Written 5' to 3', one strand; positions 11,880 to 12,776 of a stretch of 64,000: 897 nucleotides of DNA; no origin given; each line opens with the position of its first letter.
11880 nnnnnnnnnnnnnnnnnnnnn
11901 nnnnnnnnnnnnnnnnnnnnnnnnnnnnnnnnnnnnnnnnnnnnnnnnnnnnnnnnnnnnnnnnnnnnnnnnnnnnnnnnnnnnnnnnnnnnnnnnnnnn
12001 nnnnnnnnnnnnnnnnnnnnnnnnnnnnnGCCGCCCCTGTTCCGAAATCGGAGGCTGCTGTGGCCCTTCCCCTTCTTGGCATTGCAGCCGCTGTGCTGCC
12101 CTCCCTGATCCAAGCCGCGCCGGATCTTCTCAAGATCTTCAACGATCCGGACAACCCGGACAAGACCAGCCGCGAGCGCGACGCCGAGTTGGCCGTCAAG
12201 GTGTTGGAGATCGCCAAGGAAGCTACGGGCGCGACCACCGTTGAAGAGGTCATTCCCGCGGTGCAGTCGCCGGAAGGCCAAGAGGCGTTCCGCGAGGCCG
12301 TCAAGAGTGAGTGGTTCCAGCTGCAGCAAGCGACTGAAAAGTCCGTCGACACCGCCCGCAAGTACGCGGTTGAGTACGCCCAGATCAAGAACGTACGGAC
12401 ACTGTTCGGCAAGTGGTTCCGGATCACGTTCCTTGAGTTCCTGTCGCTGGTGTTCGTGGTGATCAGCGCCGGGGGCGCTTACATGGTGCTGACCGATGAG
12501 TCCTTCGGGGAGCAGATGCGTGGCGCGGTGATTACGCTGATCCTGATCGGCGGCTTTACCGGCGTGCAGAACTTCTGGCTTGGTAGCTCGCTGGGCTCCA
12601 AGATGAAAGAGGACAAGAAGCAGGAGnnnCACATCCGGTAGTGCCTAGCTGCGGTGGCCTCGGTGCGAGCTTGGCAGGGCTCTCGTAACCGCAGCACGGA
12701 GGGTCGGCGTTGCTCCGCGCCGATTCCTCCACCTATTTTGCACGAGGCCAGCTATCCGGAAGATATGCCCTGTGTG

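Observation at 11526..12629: Lambda-R-type lytic transglycosylase fused to a C-terminal double-TM domain, encoded inside the structural module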

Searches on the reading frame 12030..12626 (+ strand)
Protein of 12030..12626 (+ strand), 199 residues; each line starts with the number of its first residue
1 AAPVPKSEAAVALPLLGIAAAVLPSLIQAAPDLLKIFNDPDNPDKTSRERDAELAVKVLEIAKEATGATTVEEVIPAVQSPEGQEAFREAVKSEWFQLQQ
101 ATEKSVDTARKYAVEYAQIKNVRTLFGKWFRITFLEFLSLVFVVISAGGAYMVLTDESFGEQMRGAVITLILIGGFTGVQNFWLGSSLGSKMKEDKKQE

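Call 11: search_protein_families(library=pfam, proteins=[window:12030-12626:+], max_evalue=10)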
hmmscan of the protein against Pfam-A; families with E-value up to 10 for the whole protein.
seq(199 aa): 1 family
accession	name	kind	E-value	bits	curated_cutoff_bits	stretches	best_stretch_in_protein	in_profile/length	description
PF10660.14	MitoNEET_N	-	6.8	7.2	23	1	126-153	25-53/64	Iron-containing outer mitochondrial membrane protein N-terminus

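Call 29: search_dna_similar(query=window:12030-12626:+, collection=phages, mode=protein, max_evalue=0.01, max_rows=40)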
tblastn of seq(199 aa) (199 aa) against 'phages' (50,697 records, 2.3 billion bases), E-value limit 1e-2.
Records with a match: 2; places in all: 2; records where one place covers at least 80% of the query: 2.
Best place of each record, by identity: <60% 2.
By first word of the organism name: Vibrio 2.
By host as written in the record: Vibrio sp. 11985 2.
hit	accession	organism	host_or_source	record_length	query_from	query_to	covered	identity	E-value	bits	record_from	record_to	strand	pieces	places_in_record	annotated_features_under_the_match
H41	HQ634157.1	Vibrio phage 11895-B1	Vibrio sp. 11985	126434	13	193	91%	26.5%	2e-3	44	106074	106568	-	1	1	hypothetical protein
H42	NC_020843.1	Vibrio phage 11895-B1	Vibrio sp. 11985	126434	13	193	91%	26.5%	2e-3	44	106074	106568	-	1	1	hypothetical protein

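Call 30: get_annotated_region(hit=H42, flank=4000)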
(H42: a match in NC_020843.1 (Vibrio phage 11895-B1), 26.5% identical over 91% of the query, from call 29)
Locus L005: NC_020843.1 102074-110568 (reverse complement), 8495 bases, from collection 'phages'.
description: Vibrio phage 11895-B1 genomic sequence.
organism: Vibrio phage 11895-B1 (NCBI taxid 754075)
taxonomy: Viruses; Duplodnaviria; Heunggongvirae; Uroviricota; Caudoviricetes
host: Vibrio sp. 11985; source: Pacific: San Francisco Bay mud; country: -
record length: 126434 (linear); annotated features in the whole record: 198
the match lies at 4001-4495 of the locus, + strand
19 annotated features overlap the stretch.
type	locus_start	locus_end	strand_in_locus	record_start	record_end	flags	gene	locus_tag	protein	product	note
CDS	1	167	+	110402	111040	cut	-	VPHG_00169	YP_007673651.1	DprA-like DNA recombination-mediator protein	-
CDS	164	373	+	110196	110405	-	-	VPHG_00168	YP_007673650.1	hypothetical protein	-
CDS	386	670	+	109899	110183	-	-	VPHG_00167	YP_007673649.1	hypothetical protein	-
CDS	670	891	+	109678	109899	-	-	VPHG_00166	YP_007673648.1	hypothetical protein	-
CDS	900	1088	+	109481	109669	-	-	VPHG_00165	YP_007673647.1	hypothetical protein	-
CDS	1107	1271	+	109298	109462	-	-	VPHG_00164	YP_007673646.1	hypothetical protein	-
CDS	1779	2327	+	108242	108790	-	-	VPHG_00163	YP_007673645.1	HNH endonuclease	-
CDS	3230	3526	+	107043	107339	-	-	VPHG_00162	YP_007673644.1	hypothetical protein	-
CDS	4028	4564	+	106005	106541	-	-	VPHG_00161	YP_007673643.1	hypothetical protein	-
CDS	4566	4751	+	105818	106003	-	-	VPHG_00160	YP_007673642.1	hypothetical protein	-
CDS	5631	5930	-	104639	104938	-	-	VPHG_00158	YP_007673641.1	hypothetical protein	-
CDS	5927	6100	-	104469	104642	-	-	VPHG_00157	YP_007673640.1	hypothetical protein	-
CDS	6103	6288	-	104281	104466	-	-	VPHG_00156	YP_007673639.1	hypothetical protein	-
CDS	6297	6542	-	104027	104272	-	-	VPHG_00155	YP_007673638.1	hypothetical protein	-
CDS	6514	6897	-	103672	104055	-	-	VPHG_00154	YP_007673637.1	hypothetical protein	-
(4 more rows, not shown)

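Call 35: find_homologous_proteins(query=A2, max_evalue=0.001)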
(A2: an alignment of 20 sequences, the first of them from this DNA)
Query A2 (20 sequences) (192 aa, profile of the alignment): 254 proteins with E <= 0.001 among 8000 candidates; the best 120 are listed.
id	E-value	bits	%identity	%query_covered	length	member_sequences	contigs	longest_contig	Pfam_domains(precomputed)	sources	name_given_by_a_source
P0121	4.3e-70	253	44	95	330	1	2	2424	PF00959.25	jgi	jgi:lysozyme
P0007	5.9e-68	246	39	91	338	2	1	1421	-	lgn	-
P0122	8.0e-66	239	48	97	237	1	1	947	-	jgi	jgi:hypothetical protein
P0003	7.4e-65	236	49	95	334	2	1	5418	-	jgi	jgi:muramidase (phage lysozyme)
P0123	4.3e-62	227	38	88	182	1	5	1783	-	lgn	-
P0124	1.9e-61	225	45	97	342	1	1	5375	PF00959.25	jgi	jgi:lysozyme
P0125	5.1e-61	224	45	99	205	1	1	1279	-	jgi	jgi:hypothetical protein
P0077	1.7e-60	222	26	92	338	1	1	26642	-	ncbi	-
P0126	3.4e-60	221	27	91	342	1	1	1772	-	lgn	-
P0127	1.4e-59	219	30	92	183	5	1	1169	-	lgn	-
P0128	6.1e-59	217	27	92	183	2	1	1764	-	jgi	jgi:hypothetical protein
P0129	8.4e-59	217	26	96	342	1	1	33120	-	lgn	-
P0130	9.2e-59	216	29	92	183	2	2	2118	-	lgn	-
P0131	1.8e-58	215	28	93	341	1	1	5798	-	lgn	-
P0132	4.4e-58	214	30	96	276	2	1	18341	-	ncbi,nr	ncbi:MAG: hypothetical protein EOO31_05345 [Comamonadaceae bacterium]|nr:MAG: hypothetical protein E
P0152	5.2e-53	198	27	91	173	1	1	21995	-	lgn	-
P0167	4.9e-50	188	30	95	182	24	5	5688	-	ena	-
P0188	1.2e-47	180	27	93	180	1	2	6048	-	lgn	-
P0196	1.0e-46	177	31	91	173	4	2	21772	-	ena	-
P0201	3.8e-46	175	29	91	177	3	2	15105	-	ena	-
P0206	6.5e-46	175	27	91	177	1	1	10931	-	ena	-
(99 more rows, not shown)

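Call 37: find_encoding_contigs(protein=P0152, flank=5000, max_places=2)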
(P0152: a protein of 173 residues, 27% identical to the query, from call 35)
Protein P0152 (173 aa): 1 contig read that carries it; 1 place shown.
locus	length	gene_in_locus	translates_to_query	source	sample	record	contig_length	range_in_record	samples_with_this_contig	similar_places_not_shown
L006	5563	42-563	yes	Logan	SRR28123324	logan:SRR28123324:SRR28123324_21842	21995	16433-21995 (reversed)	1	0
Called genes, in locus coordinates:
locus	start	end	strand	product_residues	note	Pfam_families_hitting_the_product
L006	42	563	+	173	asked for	-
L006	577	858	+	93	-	-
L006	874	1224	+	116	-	-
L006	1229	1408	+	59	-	-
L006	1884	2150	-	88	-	-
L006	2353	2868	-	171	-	-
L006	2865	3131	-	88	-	-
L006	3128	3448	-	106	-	-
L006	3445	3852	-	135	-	-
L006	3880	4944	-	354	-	-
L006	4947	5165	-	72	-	-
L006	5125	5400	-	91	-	-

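Call 38: find_encoding_contigs(protein=P0196, flank=5000, max_places=2)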
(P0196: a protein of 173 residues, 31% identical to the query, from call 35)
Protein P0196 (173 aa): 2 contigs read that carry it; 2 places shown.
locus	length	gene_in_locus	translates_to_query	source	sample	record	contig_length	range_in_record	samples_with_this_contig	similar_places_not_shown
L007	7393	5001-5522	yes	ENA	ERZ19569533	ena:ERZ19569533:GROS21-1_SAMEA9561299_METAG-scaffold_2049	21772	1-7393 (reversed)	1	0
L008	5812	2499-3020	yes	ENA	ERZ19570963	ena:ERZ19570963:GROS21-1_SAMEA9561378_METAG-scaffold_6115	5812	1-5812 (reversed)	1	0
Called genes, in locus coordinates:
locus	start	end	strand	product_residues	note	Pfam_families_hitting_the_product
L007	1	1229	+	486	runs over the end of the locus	-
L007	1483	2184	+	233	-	-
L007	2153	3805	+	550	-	-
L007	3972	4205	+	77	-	-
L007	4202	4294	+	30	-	-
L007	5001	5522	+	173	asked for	-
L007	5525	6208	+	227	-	-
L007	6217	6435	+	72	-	-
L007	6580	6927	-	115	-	-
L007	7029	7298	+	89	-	-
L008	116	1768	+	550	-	-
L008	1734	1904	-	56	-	-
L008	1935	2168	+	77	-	-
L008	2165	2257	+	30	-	-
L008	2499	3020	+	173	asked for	-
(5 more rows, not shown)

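Call 39: find_encoding_contigs(protein=P0201, flank=5000, max_places=2)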
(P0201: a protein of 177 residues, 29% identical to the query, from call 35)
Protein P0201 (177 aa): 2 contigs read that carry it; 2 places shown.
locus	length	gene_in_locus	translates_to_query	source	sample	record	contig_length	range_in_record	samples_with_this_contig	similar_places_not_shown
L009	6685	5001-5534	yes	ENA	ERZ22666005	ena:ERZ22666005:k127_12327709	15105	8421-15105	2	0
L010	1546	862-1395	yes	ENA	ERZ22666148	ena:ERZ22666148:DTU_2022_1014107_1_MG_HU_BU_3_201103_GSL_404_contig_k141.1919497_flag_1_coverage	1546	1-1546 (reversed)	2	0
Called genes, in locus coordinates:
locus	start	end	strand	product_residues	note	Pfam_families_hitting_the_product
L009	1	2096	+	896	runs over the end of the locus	PF13550:Phage-tail_3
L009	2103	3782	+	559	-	PF12708:Pect-lyase_RHGA_epim, PF26209:Phage_phiTE_241_C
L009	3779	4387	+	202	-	PF00622:SPRY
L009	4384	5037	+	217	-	PF00182:Glyco_hydro_19 (weak)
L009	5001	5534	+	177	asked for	-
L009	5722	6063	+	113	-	-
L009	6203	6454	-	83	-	-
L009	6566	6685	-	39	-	?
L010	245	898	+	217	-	PF00182:Glyco_hydro_19 (weak)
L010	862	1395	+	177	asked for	-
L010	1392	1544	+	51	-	?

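Call 59: predict_structure(alignment_id=A2)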
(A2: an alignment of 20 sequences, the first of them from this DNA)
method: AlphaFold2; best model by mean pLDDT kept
length: 192 residues; sequences in the alignment: 20
mean_pLDDT: 81.1   pTM: 0.52
mean pLDDT of the five models: 81.1, 79.8, 77.0, 76.6, 76.1
residues with pLDDT >= 90: 81; 70-90: 61; 50-70: 46; < 50: 4
segments of 3 or more residues with pLDDT < 50: 115-117
pLDDT, mean of each block of 10 residues (from residue 1): 64 91 93 68 87 96 95 97 95 77 65 52 69 87 94 94 85 70 63 67
secondary structure, 60 per line:
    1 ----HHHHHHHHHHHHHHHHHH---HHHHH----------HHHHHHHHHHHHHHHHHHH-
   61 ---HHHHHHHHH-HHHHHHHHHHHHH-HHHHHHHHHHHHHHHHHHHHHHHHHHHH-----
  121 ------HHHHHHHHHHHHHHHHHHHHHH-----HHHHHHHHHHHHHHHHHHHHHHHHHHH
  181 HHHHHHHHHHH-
elements in order: H5-22 H26-30 H41-59 H64-72 H74-86 H88-115 H127-148 H154-191
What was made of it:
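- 12054..12122 (+): H1: weakly hydrophobic, Ala/Pro-rich helix (residues 177-199). It could be SAR-like or lie on the membrane surface. AF2 helix with pLDDT about 91-93 in the CTD-only model (call 59).
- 12138..12401 (+): Net-acidic helical region (5 helices), predicted cytoplasmic. This is the most conserved soluble part of the CTD, with motifs such as ERN.KAAE and an invariant AR. AF2 block-mean pLDDT 87-97 over its core, falling toward the C-terminal end (call 59).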

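Call 63: fold_search(model_id=the predicted structure, library=pdb)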
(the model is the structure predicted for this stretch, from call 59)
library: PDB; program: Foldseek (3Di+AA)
matches with E <= 10: 42; with E <= 0.001: 0
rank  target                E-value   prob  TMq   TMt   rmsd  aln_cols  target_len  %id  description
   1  8qhx                  1.4e+00  0.08  0.20  0.20  41.4       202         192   14  280A Vipp1 H1-6 helical tubes in the presence of EPL (released 2024-09-18)
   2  9eom                  1.8e+00  0.10  0.21  0.19  34.9       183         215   14  250A Vipp1 dL10Ala helical tubes in the presence of EPL (released 2024-10-16)
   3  7zos                  2.7e+00  0.06  0.16  0.20  11.9       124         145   12  Class 1 Phytoglobin from Sugar beet (BvPgb1.2) (released 2022-09-07)
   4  5xez_A                3.3e+00  0.05  0.18  0.08  17.6       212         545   15  Structure of the Full-length glucagon class B G protein-coupled receptor (released 2017-05-24)
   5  3zhw_A                3.5e+00  0.06  0.16  0.19  12.3       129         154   13  X-ray Crystallographic Structural Characteristics of Arabidopsis Hemoglobin I and their Functional Implications (released 2013-03-06)
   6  3tld_A                4.1e+00  0.05  0.17  0.21  13.5       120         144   13  Crystal Structure of Y29F mutant of Vitreoscilla hemoglobin (released 2014-04-16)
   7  6tb3_BW               4.9e+00  0.06  0.16  0.24  11.1        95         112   15  yeast 80S ribosome in complex with the Not5 subunit of the CCR4-NOT complex (released 2020-04-22)
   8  9cu8_A                5.4e+00  0.03  0.16  0.22  16.1       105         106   13  Crystal Structure of TNFR2 TNFR2_mb1 Complex (released 2024-12-04)
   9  4q94_A                5.7e+00  0.05  0.21  0.29  14.1       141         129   14  human RPRD1B CID in complex with a RPB1-CTD derived Ser2 phosphorylated peptide (released 2014-06-18)
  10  1oj6_D                5.7e+00  0.04  0.18  0.21  11.7       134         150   14  Human brain neuroglobin three-dimensional structure (released 2003-09-11)
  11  1j3f                  5.7e+00  0.04  0.16  0.19  11.6       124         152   13  Crystal Structure of an Artificial Metalloprotein:Cr(III)(3,3'-Me2-salophen)/apo-A71G Myoglobin (released 2004-05-18)
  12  7n6g_3R               5.7e+00  0.02  0.16  0.10  43.8       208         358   14  C1 of central pair (released 2022-05-18)
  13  3t6g_B                6.0e+00  0.07  0.20  0.26  10.8       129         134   16  Structure of the complex between NSP3 (SHEP1) and p130Cas (released 2011-11-23)
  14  2wl8_B                6.0e+00  0.06  0.17  0.26   9.0        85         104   24  X-ray crystal structure of Pex19p (released 2010-06-23)
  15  2vhb_B                6.4e+00  0.04  0.17  0.22  14.0       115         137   13  AZIDE ADDUCT OF THE BACTERIAL HEMOGLOBIN FROM VITREOSCILLA STERCORARIA (released 1998-02-25)
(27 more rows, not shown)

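Call 76: find_encoding_contigs(protein=P0206, flank=3000, max_places=1)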
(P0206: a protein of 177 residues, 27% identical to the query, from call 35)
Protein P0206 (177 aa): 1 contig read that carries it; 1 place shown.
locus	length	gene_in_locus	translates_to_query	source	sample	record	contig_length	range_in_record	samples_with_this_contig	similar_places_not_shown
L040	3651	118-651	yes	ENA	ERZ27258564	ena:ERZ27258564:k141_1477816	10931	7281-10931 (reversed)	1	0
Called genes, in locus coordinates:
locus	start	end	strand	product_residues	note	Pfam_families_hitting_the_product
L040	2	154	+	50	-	?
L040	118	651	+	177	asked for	-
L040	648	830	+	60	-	-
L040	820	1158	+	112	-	-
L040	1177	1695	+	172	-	-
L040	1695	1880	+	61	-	-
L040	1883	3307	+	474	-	-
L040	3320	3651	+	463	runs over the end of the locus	-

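Call 77: find_encoding_contigs(protein=P0188, flank=3000, max_places=1)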
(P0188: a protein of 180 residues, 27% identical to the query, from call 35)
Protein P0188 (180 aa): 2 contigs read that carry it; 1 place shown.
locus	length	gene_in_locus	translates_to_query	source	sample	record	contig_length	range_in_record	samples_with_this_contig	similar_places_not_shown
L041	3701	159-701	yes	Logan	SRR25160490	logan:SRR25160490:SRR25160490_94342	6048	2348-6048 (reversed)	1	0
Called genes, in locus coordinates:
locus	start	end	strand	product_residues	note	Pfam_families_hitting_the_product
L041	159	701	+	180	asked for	-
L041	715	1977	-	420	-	PF13148:DUF3987 (weak)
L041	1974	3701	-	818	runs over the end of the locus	PF03167:UDG, PF00476:DNA_pol_A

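Call 78: find_encoding_contigs(protein=P0167, flank=3000, max_places=1)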
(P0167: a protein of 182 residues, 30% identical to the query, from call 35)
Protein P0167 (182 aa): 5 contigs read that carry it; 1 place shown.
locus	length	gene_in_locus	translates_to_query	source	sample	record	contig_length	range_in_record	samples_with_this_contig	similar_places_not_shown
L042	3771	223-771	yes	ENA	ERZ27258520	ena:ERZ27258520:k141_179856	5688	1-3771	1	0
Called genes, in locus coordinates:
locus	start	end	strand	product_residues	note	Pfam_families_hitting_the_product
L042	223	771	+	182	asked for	-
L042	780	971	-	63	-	-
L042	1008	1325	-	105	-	-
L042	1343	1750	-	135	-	-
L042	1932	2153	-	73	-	-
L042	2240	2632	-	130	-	-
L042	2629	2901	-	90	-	-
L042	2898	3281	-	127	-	-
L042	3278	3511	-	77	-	-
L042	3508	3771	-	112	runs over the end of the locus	-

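Call 80: search_protein_representatives(alignment_id=A2)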
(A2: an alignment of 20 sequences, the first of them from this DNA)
Query: 20 sequences, 186 profile positions. Proteins with E-value up to 0.001 (for the whole library): 2109; up to 1e-10: 727; up to 1e-30: 296. The best 150 are listed.
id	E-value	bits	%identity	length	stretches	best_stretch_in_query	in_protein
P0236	5.3e-67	241.6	-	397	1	3-181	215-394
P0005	7.0e-66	237.9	-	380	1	2-182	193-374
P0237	6.1e-63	228.4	-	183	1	8-181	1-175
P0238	3.5e-62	225.9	-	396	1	3-182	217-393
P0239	4.4e-62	225.6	-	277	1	2-184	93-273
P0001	3.2e-61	222.7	-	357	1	5-184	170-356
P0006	4.0e-60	219.2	-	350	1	2-182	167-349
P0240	2.6e-59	216.5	-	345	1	3-184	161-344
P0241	2.7e-59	216.5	-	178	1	8-182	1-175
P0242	3.2e-59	216.2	-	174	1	8-183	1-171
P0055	6.7e-59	215.2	-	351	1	2-176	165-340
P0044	1.8e-58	213.8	-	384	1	3-184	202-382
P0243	4.8e-58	212.4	-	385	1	2-184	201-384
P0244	6.0e-58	212.1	-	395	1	2-183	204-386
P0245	1.6e-57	210.7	-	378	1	3-183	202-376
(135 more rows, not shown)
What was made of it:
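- In all 150 listed hits the CTD is C-terminal (call 80). In call 80 most of the 150 listed cluster representatives are of fused length.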
